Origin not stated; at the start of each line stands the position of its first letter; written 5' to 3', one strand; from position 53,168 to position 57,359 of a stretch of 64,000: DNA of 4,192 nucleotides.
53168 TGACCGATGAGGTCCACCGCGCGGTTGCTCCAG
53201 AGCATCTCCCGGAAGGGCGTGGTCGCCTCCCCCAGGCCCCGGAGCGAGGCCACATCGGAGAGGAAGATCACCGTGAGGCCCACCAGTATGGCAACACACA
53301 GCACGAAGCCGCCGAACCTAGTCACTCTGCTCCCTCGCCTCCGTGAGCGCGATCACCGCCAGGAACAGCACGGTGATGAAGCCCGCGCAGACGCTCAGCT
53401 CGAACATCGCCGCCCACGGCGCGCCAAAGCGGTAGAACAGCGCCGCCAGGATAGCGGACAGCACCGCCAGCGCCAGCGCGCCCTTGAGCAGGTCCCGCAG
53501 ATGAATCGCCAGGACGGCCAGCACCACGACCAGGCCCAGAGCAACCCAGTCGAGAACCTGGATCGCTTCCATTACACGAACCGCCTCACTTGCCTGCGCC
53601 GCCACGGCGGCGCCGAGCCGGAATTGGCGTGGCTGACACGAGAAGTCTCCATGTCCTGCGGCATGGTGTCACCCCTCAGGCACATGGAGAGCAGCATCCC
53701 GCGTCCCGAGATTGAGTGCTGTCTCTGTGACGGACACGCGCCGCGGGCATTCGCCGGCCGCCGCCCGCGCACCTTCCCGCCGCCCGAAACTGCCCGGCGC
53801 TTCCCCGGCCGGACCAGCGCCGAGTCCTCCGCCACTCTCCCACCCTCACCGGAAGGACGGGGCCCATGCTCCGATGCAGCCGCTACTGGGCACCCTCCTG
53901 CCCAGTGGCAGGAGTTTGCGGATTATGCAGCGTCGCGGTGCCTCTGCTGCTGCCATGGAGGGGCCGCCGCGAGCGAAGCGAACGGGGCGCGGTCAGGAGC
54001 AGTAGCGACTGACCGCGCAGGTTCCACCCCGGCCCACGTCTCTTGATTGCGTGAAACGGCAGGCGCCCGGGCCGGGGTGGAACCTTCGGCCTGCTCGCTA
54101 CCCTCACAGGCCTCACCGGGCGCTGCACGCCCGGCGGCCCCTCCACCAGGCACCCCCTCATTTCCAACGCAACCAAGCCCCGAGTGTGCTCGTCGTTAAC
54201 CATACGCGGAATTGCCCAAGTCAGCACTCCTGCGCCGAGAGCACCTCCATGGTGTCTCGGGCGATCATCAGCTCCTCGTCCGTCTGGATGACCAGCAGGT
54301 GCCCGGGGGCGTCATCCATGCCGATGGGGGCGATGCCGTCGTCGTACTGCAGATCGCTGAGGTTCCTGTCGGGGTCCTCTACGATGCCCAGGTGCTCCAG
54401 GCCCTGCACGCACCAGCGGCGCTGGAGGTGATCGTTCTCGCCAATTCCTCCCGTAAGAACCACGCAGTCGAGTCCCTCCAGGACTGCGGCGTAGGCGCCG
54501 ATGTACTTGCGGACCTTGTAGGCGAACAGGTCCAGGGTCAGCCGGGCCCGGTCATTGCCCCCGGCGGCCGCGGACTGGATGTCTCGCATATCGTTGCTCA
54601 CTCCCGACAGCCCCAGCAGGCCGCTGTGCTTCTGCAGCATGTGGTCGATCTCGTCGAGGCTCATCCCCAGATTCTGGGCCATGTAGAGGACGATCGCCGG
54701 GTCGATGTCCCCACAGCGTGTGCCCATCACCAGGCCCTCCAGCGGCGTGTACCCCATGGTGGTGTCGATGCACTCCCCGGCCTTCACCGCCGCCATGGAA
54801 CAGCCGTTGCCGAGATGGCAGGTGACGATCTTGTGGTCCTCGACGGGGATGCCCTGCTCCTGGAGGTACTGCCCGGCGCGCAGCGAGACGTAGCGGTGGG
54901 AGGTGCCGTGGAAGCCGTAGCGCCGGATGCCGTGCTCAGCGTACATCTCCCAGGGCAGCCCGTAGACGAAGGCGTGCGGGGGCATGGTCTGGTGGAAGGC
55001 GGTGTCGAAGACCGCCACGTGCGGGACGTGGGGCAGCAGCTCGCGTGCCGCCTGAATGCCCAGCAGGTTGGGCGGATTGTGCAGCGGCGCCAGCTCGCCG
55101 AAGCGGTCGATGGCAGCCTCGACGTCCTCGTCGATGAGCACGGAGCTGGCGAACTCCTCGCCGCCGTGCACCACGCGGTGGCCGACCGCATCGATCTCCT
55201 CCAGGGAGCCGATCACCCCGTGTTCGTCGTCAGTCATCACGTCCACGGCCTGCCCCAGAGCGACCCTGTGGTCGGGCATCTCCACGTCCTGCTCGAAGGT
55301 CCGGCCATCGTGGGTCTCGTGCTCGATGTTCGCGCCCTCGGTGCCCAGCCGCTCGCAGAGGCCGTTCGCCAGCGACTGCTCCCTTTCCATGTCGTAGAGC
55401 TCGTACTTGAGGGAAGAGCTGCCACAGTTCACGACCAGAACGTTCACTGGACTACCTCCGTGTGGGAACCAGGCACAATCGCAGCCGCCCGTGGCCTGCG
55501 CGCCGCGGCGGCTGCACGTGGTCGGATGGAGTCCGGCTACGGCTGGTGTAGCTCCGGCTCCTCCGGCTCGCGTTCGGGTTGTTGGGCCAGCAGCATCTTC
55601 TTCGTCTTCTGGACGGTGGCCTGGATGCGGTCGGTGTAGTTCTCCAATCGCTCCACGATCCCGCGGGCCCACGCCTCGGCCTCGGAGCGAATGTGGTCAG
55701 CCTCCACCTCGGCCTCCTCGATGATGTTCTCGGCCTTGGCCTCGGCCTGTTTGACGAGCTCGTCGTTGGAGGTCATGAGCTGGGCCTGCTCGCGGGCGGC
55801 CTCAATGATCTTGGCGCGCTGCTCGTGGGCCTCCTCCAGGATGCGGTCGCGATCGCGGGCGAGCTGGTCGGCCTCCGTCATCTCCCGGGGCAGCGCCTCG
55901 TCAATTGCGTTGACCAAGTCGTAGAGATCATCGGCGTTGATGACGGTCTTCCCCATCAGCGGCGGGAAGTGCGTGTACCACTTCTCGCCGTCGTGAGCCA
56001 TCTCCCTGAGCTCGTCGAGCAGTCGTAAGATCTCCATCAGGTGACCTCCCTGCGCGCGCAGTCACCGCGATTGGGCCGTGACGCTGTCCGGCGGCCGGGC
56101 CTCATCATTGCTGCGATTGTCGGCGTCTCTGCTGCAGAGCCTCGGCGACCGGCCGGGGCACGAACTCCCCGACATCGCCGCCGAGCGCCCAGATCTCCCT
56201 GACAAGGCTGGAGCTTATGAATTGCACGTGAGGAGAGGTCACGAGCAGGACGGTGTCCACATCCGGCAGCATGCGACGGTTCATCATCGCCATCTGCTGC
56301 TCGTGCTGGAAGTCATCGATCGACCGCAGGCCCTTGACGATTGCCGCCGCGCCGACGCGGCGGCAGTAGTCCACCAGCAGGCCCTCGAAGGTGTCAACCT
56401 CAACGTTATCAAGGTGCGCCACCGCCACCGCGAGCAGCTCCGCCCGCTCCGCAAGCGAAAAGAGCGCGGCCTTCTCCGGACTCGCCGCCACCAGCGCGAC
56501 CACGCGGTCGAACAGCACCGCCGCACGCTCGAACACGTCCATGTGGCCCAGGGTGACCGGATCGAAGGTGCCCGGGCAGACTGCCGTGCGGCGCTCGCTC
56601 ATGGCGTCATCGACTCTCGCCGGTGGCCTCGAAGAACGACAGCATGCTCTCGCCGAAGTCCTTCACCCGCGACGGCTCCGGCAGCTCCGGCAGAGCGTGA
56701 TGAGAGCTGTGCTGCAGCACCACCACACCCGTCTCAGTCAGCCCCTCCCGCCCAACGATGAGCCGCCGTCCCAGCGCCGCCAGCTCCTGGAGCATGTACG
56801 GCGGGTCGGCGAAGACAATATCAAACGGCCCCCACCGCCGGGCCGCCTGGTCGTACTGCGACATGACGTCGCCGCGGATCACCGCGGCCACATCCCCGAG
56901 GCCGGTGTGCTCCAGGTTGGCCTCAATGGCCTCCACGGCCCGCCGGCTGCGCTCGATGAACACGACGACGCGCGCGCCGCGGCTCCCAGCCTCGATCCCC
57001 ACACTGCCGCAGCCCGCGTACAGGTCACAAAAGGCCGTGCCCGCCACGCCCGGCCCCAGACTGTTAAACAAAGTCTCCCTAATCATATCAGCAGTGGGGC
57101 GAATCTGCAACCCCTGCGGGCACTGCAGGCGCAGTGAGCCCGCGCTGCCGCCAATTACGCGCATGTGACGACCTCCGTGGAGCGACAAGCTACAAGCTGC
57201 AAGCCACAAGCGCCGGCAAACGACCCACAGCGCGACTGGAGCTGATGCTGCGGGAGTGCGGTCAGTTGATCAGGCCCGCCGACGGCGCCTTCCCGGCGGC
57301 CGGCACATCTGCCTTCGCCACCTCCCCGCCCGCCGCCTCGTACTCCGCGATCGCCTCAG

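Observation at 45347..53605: Eleven-gene complex-I-like operon lacking NuoEFG whose NuoD homologue keeps all four Ni-Fe cysteine ligands: a candidate Mrp-linked group-4 [NiFe]-hydrogenase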

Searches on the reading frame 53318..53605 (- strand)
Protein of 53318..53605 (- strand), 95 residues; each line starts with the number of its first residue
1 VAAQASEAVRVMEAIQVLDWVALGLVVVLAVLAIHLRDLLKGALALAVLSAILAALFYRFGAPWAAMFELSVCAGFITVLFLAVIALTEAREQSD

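Call 3: search_protein_families(library=pfam, proteins=[window:53318-53605:-], max_evalue=0.01)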
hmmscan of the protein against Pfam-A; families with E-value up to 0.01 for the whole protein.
window:53318-53605:- (95 aa): 2 families
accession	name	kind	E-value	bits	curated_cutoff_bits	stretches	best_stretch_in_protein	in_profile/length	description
PF13244.11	MbhD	-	3.5e-08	33.9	27.2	1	25-88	2-65/67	MBH, subunit D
PF00499.25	Oxidored_q3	-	3.3e-07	30.6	33.2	1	30-92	2-64/146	NADH-ubiquinone/plastoquinone oxidoreductase chain 6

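Call 4: search_protein_families(library=ncbifam, proteins=[window:53318-53605:-], max_evalue=0.01)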
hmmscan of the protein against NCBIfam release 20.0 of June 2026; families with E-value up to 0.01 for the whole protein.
window:53318-53605:- (95 aa): 11 families
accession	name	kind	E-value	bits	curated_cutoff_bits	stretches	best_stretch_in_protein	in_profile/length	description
NF006242.0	PRK08378.1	subfamily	7e-11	42.5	98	1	12-92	1-81/85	hypothetical protein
NF009159.0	PRK12504.1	equivalog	2.1e-10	40.8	141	1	16-92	4-80/178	DUF4040 domain-containing protein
NF009161.0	PRK12507.1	equivalog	9.9e-07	28.2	272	1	15-93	9-86/336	putative monovalent cation/H+ antiporter subunit B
NF005023.0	PRK06433.1-2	equivalog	3.7e-05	24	92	1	25-91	13-79/82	NADH dehydrogenase subunit J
NF005168.0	PRK06638.2-3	equivalog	0.00042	20.3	154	1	22-93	10-82/172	NADH-quinone oxidoreductase subunit J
NF004923.0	PRK06280.1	equivalog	0.00049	20.4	80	1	16-88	2-74/79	hypothetical protein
NF005025.0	PRK06433.1-5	equivalog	0.00093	19.5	95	1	11-90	7-87/96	NADH dehydrogenase subunit J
NF005162.0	PRK06638.1-1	equivalog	0.002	18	157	1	23-87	8-73/184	NADH-quinone oxidoreductase subunit J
NF005165.0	PRK06638.1-5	equivalog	0.0024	16.9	192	1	2-87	6-91/282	NADH-quinone oxidoreductase subunit J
NF009290.0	PRK12650.1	equivalog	0.0042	15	980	1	10-85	596-671/966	DUF4040 family protein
NF009287.0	PRK12647.1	equivalog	0.0078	14.8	937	1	9-92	591-674/773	putative monovalent cation/H+ antiporter subunit A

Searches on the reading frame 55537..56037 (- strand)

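Call 8: search_protein_families(library=pfam, proteins=[window:55537-56037:-], max_evalue=0.01)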
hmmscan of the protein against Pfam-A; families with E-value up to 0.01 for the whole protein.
window:55537-56037:- (166 aa): 3 families
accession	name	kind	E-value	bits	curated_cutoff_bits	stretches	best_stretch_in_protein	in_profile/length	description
PF05103.18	DivIVA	-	0.0022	18.4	28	0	57-148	28-122/131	DivIVA protein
PF01442.23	Apolipoprotein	-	0.0088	16.2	90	0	67-144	57-132/190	Apolipoprotein A1/A4/E domain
PF05141.17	DIT1_PvcA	-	0.009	16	26.4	0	10-144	88-213/273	Pyoverdine/dityrosine biosynthesis protein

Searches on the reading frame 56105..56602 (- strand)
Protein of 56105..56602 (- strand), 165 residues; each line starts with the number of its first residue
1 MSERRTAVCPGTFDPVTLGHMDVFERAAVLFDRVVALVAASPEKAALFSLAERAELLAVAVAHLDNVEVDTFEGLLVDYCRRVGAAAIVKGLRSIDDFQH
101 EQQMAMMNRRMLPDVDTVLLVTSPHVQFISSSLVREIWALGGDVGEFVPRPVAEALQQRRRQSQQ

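Call 8: search_protein_families(library=pfam, proteins=[window:56105-56602:-], max_evalue=0.01)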
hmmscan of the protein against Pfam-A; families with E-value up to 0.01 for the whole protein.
window:56105-56602:- (165 aa): 2 families
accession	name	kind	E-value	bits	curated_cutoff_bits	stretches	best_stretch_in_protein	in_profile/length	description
PF01467.32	CTP_transf_like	-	7.1e-24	85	21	1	8-136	1-132/133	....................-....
PF08218.17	Citrate_ly_lig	-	0.00046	20.4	20.9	1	14-73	9-66/182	Citrate lyase ligase C-terminal domain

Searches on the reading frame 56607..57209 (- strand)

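Call 8: search_protein_families(library=pfam, proteins=[window:56607-57209:-], max_evalue=0.01)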
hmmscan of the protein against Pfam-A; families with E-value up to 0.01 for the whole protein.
window:56607-57209:- (200 aa): 4 families
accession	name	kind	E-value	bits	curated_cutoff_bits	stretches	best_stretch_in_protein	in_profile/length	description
PF03602.21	Cons_hypoth95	-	9.6e-44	149.7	24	1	16-193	1-181/182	Conserved hypothetical protein 95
PF05175.20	MTS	-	3.8e-06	27.1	23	1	58-164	33-137/170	Methyltransferase small domain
PF02086.21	MethyltransfD12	-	0.0063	16.7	22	0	56-82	20-46/253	D12 class N6 adenine-specific DNA methyltransferase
PF09445.16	Methyltransf_15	-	0.0063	16.5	22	1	60-137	4-80/165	RNA cap guanine-N2 methyltransferase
